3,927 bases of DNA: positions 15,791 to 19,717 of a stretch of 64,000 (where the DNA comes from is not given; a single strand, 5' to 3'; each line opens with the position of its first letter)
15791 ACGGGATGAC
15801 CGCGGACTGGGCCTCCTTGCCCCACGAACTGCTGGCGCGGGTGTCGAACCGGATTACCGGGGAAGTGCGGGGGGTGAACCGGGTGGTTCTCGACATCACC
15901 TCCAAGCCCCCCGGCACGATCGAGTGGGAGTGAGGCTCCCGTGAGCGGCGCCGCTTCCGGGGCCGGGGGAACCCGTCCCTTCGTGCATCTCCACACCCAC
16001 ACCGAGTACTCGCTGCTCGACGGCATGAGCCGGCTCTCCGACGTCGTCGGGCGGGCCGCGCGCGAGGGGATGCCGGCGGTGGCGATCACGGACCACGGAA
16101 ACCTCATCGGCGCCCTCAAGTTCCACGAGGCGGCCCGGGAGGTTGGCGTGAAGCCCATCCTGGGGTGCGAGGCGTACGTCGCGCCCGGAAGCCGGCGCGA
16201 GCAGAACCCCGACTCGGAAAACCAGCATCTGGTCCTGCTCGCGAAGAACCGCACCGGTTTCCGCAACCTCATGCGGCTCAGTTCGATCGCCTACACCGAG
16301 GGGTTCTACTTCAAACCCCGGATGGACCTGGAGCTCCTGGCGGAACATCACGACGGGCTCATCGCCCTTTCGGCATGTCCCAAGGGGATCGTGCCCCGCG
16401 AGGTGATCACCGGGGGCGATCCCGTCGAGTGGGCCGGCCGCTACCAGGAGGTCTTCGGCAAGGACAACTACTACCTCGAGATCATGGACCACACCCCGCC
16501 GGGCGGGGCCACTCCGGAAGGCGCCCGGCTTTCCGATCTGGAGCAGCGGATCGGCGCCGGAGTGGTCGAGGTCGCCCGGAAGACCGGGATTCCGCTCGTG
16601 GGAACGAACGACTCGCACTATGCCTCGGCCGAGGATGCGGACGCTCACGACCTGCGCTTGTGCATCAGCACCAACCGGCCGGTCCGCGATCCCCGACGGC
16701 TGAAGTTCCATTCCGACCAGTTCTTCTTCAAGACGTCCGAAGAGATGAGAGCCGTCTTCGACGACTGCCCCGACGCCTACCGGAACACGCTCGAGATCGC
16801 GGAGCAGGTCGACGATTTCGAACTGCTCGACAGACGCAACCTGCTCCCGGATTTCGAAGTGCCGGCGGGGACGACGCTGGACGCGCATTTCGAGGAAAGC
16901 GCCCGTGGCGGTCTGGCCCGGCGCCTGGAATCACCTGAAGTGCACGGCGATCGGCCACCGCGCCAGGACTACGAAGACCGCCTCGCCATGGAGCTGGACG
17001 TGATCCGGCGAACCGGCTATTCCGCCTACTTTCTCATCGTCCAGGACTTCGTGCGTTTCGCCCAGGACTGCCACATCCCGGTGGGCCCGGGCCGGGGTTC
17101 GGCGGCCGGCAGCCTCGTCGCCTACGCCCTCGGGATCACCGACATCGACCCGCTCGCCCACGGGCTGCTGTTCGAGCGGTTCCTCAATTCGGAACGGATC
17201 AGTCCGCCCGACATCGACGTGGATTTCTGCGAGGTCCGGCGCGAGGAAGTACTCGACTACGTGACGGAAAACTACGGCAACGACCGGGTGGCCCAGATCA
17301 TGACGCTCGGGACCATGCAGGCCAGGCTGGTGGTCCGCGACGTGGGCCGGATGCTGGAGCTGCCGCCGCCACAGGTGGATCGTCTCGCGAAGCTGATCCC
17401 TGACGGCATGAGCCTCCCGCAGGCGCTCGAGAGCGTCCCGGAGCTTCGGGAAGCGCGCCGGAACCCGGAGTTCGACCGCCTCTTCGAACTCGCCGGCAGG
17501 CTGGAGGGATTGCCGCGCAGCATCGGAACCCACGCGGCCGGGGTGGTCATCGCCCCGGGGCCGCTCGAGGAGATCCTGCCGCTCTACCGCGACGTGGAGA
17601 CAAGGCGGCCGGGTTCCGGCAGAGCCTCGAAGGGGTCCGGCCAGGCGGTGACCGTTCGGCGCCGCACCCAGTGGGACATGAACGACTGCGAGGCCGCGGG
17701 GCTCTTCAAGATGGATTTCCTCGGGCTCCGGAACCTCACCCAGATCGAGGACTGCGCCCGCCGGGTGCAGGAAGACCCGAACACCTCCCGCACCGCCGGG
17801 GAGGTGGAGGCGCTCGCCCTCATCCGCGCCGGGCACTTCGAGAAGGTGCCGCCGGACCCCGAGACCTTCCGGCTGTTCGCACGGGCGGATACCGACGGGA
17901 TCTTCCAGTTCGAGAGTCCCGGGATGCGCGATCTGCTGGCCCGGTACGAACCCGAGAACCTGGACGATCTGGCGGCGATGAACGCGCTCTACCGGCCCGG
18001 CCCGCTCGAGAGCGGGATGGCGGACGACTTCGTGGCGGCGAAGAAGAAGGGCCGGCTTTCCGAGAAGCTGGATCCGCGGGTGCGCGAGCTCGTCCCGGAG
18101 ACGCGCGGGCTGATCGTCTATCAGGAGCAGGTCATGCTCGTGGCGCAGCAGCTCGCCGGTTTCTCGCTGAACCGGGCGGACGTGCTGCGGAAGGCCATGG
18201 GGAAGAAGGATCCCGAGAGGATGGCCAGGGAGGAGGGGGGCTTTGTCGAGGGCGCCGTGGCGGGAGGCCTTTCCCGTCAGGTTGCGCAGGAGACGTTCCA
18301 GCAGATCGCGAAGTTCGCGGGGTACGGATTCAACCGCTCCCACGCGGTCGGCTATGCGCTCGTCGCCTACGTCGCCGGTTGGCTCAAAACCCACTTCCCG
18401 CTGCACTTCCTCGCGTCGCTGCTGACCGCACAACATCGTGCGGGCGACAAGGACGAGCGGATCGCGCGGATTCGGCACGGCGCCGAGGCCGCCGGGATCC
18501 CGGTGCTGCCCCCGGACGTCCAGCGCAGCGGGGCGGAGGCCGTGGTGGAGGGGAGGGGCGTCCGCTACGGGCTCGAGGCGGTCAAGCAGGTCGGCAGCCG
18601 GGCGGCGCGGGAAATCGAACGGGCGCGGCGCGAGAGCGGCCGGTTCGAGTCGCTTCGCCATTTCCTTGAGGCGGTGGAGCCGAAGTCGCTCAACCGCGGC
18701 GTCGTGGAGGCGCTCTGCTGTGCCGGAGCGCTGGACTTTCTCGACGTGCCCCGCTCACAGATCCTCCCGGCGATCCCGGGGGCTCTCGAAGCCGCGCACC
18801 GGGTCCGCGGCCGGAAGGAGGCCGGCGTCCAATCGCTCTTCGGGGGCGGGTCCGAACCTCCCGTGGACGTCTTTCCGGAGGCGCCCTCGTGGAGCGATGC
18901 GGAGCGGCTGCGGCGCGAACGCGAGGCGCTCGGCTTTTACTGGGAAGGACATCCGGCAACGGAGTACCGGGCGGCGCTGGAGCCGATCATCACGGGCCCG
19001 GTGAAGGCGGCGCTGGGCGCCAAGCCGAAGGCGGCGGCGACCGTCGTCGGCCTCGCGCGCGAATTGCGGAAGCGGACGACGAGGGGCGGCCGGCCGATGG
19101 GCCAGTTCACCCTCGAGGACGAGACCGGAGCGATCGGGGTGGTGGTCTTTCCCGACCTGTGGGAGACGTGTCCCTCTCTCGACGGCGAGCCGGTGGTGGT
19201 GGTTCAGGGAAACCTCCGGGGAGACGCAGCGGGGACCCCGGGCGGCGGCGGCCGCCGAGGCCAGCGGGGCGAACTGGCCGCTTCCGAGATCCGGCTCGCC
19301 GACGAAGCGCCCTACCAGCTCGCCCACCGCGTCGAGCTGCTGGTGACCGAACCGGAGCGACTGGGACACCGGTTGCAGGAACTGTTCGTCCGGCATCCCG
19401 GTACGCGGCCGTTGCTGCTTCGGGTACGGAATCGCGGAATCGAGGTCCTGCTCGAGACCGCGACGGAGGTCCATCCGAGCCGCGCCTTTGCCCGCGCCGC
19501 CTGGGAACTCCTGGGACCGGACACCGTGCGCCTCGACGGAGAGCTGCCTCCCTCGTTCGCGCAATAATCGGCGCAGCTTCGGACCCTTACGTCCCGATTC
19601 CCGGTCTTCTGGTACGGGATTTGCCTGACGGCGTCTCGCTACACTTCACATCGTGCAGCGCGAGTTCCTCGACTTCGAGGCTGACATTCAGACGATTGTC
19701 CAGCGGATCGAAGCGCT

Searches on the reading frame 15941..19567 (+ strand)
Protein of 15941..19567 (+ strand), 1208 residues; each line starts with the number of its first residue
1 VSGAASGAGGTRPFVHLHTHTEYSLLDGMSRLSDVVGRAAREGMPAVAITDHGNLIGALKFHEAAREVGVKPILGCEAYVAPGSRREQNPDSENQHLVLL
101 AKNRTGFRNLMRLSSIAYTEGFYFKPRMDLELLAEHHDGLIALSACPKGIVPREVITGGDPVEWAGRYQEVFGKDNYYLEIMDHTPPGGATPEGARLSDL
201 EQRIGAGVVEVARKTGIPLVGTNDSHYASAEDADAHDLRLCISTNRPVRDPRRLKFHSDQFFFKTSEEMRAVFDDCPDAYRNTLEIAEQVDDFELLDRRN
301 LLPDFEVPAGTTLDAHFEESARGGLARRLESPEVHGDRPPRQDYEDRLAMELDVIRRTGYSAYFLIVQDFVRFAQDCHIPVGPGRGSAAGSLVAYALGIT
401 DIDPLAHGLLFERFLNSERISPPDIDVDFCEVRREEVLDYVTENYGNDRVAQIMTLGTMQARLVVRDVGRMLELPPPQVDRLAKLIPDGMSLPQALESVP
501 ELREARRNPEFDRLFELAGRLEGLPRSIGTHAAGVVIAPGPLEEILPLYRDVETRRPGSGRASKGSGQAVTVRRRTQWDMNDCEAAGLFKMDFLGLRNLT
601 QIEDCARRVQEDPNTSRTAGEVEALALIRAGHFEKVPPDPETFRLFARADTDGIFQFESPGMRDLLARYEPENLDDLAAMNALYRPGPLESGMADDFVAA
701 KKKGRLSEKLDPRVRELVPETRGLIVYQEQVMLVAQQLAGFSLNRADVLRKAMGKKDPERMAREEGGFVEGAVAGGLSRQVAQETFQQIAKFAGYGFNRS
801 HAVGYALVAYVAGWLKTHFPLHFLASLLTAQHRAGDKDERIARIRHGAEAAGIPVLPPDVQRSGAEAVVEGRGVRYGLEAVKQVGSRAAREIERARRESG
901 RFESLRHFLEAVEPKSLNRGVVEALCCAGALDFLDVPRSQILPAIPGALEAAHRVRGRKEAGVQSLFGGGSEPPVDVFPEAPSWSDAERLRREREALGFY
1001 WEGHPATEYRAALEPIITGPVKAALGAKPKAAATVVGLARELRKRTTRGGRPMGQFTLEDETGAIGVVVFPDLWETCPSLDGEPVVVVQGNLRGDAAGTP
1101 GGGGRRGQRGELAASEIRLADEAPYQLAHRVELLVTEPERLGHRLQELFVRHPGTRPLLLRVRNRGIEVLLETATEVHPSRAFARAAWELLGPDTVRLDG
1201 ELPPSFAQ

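Call 21: find_related_loci(query=window:15941-19567:+, collection=genome_contigs, flank=10000)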
Query window:15941-19567:+ (1208 aa) in genome_contigs; peptide patterns used: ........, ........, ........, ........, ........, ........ (x = any residue, [..] = any of these).
600 stretches matched a pattern (row limit reached: there are more); 600 encode a relative of the query (tblastn E <= 1e-3); the best 80 are kept; 80 distinct loci.
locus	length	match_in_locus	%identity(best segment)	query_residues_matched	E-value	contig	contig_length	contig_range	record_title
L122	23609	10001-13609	63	2-1207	0e+0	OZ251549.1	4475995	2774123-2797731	MAG: Candidatus Marinacidobacterium sp. isolate 88176f09-942a-4e48-9e77-24fef9edb6e5 genome assembly, chromosome: 1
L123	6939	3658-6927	42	11-1138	0e+0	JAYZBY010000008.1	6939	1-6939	MAG: Acidobacteriota bacterium isolate XB_MAG1217 DB_MAG1217_0008, whole genome shotgun sequence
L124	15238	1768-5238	43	11-1196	0e+0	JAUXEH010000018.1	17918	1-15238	MAG: Candidatus Aminicenantes bacterium isolate CSMAG_2872 CSMAG_2872_k117_4411246_length_17918_cov_23.9612, whole genom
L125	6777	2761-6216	42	11-1198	0e+0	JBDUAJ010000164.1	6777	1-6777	MAG: Nitrospirales bacterium isolate cluster4_bin.189 NODE_38409_length_6777_cov_6.019935, whole genome shotgun sequence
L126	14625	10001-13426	44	14-1197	0e+0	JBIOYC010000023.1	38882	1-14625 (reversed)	MAG: Thermoanaerobaculia bacterium isolate MAG040 k127_1263398, whole genome shotgun sequence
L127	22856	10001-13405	41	14-1199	0e+0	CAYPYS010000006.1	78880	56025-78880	MAG TPA_asm: uncultured Planctomycetia bacterium isolate binchicken_co65_28 genome assembly, contig: NODE_1072_length_78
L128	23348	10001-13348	42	14-1163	0e+0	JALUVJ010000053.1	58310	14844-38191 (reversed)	MAG: Nitrospira sp. isolate 128-326_metabat2_scaf2bin.035 128-326_scaffold_187_c1, whole genome shotgun sequence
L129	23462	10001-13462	43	14-1199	0e+0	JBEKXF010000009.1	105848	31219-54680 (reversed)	MAG: Candidatus Aminicenantales bacterium isolate SPRUCE 645 SPRUCE_645_9, whole genome shotgun sequence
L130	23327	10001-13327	42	14-1158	0e+0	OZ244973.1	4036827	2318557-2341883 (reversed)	MAG: Terriglobia bacterium isolate 2202a82c-0bb4-4252-a2d5-8bb3d6ea53e1 genome assembly, chromosome: 1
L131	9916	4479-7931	43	14-1198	0e+0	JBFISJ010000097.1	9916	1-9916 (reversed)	MAG: Nitrospiraceae bacterium isolate Mix_sand13.2021.11.D.64 k141_1663213_length_9916_cov_14.2446, whole genome shotgun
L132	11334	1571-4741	43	14-1100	0e+0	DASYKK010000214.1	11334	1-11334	MAG TPA_asm: Candidatus Angelobacter sp. isolate SMAG_U4320 k141_2556337, whole genome shotgun sequence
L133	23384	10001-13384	40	14-1164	0e+0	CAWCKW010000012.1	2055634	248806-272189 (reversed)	MAG: Nitrospirota bacterium isolate MFD01872.bin.2.231 genome assembly, contig: contig_23495, whole genome shotgun seque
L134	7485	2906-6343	40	13-1195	0e+0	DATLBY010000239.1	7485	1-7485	MAG TPA_asm: Bryobacteraceae bacterium isolate SMAG_U14310 k141_6844279, whole genome shotgun sequence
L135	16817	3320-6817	41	14-1200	0e+0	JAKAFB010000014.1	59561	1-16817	MAG: Acidobacteria bacterium isolate WY1.bin67 NODE_758_length_59561_cov_5.995609, whole genome shotgun sequence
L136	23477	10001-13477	42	14-1192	0e+0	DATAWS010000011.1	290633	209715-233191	MAG TPA_asm: Acidobacteriaceae bacterium isolate SMAG_U5631 k141_537096, whole genome shotgun sequence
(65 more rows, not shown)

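Call 24: find_homologous_proteins(query=window:15941-19567:+, max_evalue=1e-100)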
Query window:15941-19567:+ (1208 aa): 8000 proteins with E <= 1e-100 among 8000 candidates; the best 120 are listed.
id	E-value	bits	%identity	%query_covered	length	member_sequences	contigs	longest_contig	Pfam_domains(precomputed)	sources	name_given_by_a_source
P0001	0.0e+0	2717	99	100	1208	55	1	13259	PF02811.27,PF14579.13,PF01336.32,PF17657.7,PF07733.19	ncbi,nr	ncbi:MAG: DNA polymerase III subunit alpha [Acidobacteriota bacterium]|nr:DNA polymerase III subunit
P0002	0.0e+0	2426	90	100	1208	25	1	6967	PF02811.27,PF14579.13,PF17657.7,PF07733.19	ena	-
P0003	0.0e+0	2410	89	100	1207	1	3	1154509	PF02811.27,PF14579.13,PF01336.32,PF17657.7,PF07733.19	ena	-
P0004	0.0e+0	2408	88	100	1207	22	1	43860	PF02811.27,PF14579.13,PF01336.32,PF17657.7,PF07733.19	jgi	-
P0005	0.0e+0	2403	88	100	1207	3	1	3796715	PF02811.27,PF14579.13,PF17657.7,PF07733.19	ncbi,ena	-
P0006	0.0e+0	2262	83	100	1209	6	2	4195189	PF02811.27,PF14579.13,PF01336.32,PF17657.7,PF07733.19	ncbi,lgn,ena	-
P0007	0.0e+0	2235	83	99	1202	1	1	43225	PF02811.27,PF14579.13,PF01336.32,PF17657.7,PF07733.19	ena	-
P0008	0.0e+0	2228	81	100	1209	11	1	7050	PF02811.27,PF14579.13,PF01336.32,PF17657.7,PF07733.19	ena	-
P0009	0.0e+0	2215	81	100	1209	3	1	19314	PF02811.27,PF14579.13,PF01336.32,PF17657.7,PF07733.19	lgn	-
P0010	0.0e+0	2201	81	100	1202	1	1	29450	PF02811.27,PF14579.13,PF01336.32,PF17657.7,PF07733.19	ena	-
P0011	0.0e+0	2162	79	100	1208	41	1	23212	PF02811.27,PF14579.13,PF01336.32,PF17657.7,PF07733.19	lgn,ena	-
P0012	0.0e+0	2140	79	100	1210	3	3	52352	PF02811.27,PF14579.13,PF01336.32,PF17657.7,PF07733.19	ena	-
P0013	0.0e+0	2110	78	100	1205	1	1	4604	PF02811.27,PF14579.13,PF01336.32,PF17657.7,PF07733.19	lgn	-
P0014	0.0e+0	2058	76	100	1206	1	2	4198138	PF02811.27,PF14579.13,PF17657.7,PF07733.19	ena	-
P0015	0.0e+0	2034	77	97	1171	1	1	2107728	PF02811.27,PF14579.13,PF17657.7,PF07733.19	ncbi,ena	-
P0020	0.0e+0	1868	70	99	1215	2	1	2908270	PF02811.27,PF14579.13,PF01336.32,PF17657.7,PF07733.19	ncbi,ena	-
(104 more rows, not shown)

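Call 25: find_encoding_contigs(protein=P0003, flank=10000, max_places=2)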
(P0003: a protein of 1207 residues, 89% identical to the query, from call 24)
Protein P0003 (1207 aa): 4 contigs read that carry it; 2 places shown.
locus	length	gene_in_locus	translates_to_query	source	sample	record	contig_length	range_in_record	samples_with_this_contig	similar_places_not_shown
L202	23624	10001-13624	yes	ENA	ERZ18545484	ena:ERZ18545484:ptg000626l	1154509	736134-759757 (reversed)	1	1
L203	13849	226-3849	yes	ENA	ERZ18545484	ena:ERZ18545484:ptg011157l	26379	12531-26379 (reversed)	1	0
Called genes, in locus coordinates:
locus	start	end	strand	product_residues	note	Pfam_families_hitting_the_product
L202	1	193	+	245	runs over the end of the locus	PF00814:TsaD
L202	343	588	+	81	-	PF04325:DUF465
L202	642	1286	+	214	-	PF02666:PS_Dcarbxylase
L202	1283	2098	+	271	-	PF01066:CDP-OH_P_transf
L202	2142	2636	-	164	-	-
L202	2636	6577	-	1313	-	PF00672:HAMP, PF02518:HATPase_c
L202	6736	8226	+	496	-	PF13570:Beta-prop_ACSF4, PF13360:PQQ_2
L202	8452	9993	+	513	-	PF00117:GATase, PF07722:Peptidase_C26 (weak), PF02540:NAD_synthase (faint), PF00958:GMP_synt_C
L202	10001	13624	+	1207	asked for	PF02811:PHP, PF07733:DNA_pol3_alpha, PF17657:DNA_pol3_finger, PF14579:HHH_6, PF01336:tRNA_anti-codon (weak)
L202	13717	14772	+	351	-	PF03255:ACCA, PF01039:Carboxyl_trans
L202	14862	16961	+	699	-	PF03968:LptD_N (faint)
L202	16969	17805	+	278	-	PF00005:ABC_tran, PF13304:AAA_21 (faint), PF12399:BCA_ABC_TP_C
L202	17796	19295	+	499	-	PF00309:Sigma54_AID, PF04963:Sigma54_CBD, PF04552:Sigma54_DBD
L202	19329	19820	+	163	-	PF03610:EIIA-man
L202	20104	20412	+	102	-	PF00381:PTS-HPr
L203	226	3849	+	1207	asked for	PF02811:PHP, PF07733:DNA_pol3_alpha, PF17657:DNA_pol3_finger, PF14579:HHH_6, PF01336:tRNA_anti-codon (weak)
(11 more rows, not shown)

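Call 26: find_encoding_contigs(protein=P0005, flank=10000, max_places=2)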
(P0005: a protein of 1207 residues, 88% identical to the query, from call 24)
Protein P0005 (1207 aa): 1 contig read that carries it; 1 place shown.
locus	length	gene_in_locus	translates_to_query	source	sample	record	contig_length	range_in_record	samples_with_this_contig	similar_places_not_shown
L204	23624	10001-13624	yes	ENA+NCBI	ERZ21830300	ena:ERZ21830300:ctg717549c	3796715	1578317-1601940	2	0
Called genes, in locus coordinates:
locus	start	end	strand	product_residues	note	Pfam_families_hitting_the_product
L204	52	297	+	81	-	PF04325:DUF465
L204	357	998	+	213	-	PF02666:PS_Dcarbxylase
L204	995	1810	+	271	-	PF01066:CDP-OH_P_transf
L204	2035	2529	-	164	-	-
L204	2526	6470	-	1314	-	PF00672:HAMP, PF02518:HATPase_c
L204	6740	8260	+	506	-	PF13570:Beta-prop_ACSF4 (weak), PF13360:PQQ_2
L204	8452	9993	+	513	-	PF00117:GATase, PF07722:Peptidase_C26 (weak), PF02540:NAD_synthase (weak), PF00958:GMP_synt_C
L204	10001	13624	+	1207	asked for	PF02811:PHP, PF07733:DNA_pol3_alpha, PF17657:DNA_pol3_finger, PF14579:HHH_6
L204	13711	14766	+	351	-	PF03255:ACCA, PF01039:Carboxyl_trans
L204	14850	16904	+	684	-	PF03968:LptD_N (faint)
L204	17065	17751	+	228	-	PF00005:ABC_tran, PF13304:AAA_21 (faint), PF12399:BCA_ABC_TP_C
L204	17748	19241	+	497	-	PF00309:Sigma54_AID, PF04963:Sigma54_CBD, PF04552:Sigma54_DBD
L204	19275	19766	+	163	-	PF03610:EIIA-man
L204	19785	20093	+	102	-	PF00381:PTS-HPr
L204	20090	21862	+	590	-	PF05524:PEP-utilisers_N, PF00391:PEP-utilizers, PF02896:PEP-utilizers_C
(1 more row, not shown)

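Call 27: find_encoding_contigs(protein=P0006, flank=10000, max_places=2)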
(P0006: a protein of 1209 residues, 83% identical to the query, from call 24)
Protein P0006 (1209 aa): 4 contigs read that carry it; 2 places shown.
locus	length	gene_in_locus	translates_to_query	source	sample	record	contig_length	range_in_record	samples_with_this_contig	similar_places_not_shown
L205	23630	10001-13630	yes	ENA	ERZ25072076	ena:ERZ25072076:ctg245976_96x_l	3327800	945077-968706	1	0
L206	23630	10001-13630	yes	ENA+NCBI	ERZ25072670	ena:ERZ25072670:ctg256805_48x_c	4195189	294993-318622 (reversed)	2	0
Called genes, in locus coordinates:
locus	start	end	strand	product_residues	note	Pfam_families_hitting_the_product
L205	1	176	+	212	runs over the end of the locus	PF02666:PS_Dcarbxylase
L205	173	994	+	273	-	PF01066:CDP-OH_P_transf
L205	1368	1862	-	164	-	-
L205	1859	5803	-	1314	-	PF00672:HAMP, PF02518:HATPase_c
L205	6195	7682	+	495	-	PF13360:PQQ_2 (weak), PF13570:Beta-prop_ACSF4, PF01011:PQQ (faint), PF13360:PQQ_2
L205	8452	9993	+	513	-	PF00117:GATase, PF07722:Peptidase_C26 (faint), PF02540:NAD_synthase (faint), PF00958:GMP_synt_C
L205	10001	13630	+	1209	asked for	PF02811:PHP, PF07733:DNA_pol3_alpha, PF17657:DNA_pol3_finger, PF14579:HHH_6, PF01336:tRNA_anti-codon (weak)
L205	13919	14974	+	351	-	PF03255:ACCA, PF01039:Carboxyl_trans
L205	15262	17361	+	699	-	PF03968:LptD_N (faint)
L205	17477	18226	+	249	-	PF00005:ABC_tran, PF13304:AAA_21 (faint), PF12399:BCA_ABC_TP_C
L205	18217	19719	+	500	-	PF00309:Sigma54_AID, PF04963:Sigma54_CBD, PF04552:Sigma54_DBD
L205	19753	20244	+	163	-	PF03610:EIIA-man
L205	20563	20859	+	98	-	PF00381:PTS-HPr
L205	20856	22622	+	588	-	PF05524:PEP-utilisers_N, PF00391:PEP-utilizers, PF02896:PEP-utilizers_C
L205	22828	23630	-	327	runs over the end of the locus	-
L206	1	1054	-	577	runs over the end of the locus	PF01609:DDE_Tnp_1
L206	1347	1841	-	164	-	-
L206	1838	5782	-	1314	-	PF00672:HAMP, PF02518:HATPase_c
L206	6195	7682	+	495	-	PF13360:PQQ_2 (weak), PF13570:Beta-prop_ACSF4, PF01011:PQQ (faint), PF13360:PQQ_2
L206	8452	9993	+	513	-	PF00117:GATase, PF07722:Peptidase_C26 (faint), PF02540:NAD_synthase (faint), PF00958:GMP_synt_C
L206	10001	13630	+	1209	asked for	PF02811:PHP, PF07733:DNA_pol3_alpha, PF17657:DNA_pol3_finger, PF14579:HHH_6, PF01336:tRNA_anti-codon (weak)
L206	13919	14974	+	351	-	PF03255:ACCA, PF01039:Carboxyl_trans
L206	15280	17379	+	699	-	PF03968:LptD_N (faint)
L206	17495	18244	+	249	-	PF00005:ABC_tran, PF13304:AAA_21 (faint), PF12399:BCA_ABC_TP_C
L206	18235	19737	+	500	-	PF00309:Sigma54_AID, PF04963:Sigma54_CBD, PF04552:Sigma54_DBD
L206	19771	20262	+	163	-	PF03610:EIIA-man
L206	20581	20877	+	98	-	PF00381:PTS-HPr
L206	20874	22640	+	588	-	PF05524:PEP-utilisers_N, PF00391:PEP-utilizers, PF02896:PEP-utilizers_C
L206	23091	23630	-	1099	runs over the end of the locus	PF02811:PHP, PF07733:DNA_pol3_alpha, PF17657:DNA_pol3_finger, PF14579:HHH_6, PF01336:tRNA_anti-codon (weak)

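Call 35: find_encoding_contigs(protein=P0014, flank=10000, max_places=1)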
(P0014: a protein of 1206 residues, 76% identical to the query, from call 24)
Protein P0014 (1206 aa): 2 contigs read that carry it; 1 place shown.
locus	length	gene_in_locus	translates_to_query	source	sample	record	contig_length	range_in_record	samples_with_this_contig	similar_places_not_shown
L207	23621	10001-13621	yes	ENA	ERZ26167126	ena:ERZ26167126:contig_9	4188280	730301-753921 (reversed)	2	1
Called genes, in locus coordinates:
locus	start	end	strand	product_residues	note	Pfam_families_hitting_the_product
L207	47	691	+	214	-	PF02666:PS_Dcarbxylase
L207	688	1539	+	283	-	-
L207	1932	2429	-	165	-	-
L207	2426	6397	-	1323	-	PF00672:HAMP, PF02518:HATPase_c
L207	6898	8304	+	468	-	PF01011:PQQ (faint), PF13360:PQQ_2, PF13570:Beta-prop_ACSF4, PF13360:PQQ_2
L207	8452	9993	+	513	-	PF00117:GATase, PF07722:Peptidase_C26 (weak), PF02540:NAD_synthase (faint), PF00958:GMP_synt_C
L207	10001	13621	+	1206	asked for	PF02811:PHP, PF07733:DNA_pol3_alpha, PF17657:DNA_pol3_finger, PF14579:HHH_6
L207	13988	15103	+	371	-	PF03255:ACCA, PF01039:Carboxyl_trans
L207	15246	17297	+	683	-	PF03968:LptD_N (faint)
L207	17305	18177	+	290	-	PF00005:ABC_tran, PF13304:AAA_21 (faint), PF12399:BCA_ABC_TP_C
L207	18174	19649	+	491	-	PF00309:Sigma54_AID, PF04963:Sigma54_CBD, PF04552:Sigma54_DBD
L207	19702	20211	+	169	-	PF03610:EIIA-man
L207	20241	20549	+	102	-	PF00381:PTS-HPr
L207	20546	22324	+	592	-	PF05524:PEP-utilisers_N, PF00391:PEP-utilizers, PF02896:PEP-utilizers_C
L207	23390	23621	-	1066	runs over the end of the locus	PF02811:PHP, PF07733:DNA_pol3_alpha, PF17657:DNA_pol3_finger, PF14579:HHH_6, PF01336:tRNA_anti-codon (weak)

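Call 36: find_encoding_contigs(protein=P0020, flank=10000, max_places=1)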
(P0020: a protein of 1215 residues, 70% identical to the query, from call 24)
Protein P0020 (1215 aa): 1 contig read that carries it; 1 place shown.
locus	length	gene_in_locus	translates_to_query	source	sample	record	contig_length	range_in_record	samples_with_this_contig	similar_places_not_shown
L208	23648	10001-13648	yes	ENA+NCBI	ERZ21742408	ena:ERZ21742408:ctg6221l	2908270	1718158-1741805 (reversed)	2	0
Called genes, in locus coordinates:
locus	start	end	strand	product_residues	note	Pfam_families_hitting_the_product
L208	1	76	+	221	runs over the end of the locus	PF02666:PS_Dcarbxylase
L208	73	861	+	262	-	PF01066:CDP-OH_P_transf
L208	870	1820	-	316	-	PF13011:LZ_Tnp_IS481, PF13384:HTH_23, PF13518:HTH_28, PF13551:HTH_29, PF13565:HTH_32, PF13384:HTH_23 (weak), PF00665:rve, PF13683:rve_3, +1 more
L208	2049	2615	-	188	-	-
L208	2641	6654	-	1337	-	PF00672:HAMP, PF02518:HATPase_c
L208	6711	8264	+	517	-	PF13360:PQQ_2 (weak), PF13570:Beta-prop_ACSF4 (weak), PF13360:PQQ_2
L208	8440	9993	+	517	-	PF00117:GATase, PF07722:Peptidase_C26 (weak), PF02540:NAD_synthase (faint), PF00958:GMP_synt_C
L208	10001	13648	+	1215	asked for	PF02811:PHP, PF07733:DNA_pol3_alpha, PF17657:DNA_pol3_finger, PF14579:HHH_6, PF01336:tRNA_anti-codon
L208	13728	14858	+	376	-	PF03255:ACCA, PF01039:Carboxyl_trans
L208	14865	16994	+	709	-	PF03968:LptD_N (faint)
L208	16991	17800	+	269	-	PF00005:ABC_tran, PF13304:AAA_21 (faint), PF12399:BCA_ABC_TP_C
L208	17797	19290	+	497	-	PF00309:Sigma54_AID, PF04963:Sigma54_CBD, PF04552:Sigma54_DBD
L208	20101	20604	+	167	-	PF03610:EIIA-man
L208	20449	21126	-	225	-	-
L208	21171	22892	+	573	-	PF05524:PEP-utilisers_N, PF00391:PEP-utilizers, PF02896:PEP-utilizers_C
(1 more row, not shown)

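Call 72: search_protein_families(library=pfam, proteins=[L206:1-1054:-], max_evalue=0.001)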
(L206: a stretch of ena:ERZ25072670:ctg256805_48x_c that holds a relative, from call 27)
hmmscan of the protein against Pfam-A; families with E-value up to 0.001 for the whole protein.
L206:1-1054:- (351 aa): 1 family
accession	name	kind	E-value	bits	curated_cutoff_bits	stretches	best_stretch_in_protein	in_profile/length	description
PF01609.27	DDE_Tnp_1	-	8.1e-09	36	23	1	203-340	9-135/200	Transposase DDE domain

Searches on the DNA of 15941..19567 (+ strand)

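Call 75: search_dna_similar(query=L204:6470-6662:+, collection=plasmids, mode=distant, max_rows=10)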
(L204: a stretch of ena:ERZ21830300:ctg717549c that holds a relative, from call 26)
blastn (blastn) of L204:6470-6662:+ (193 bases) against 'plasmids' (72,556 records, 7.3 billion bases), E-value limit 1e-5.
No match.
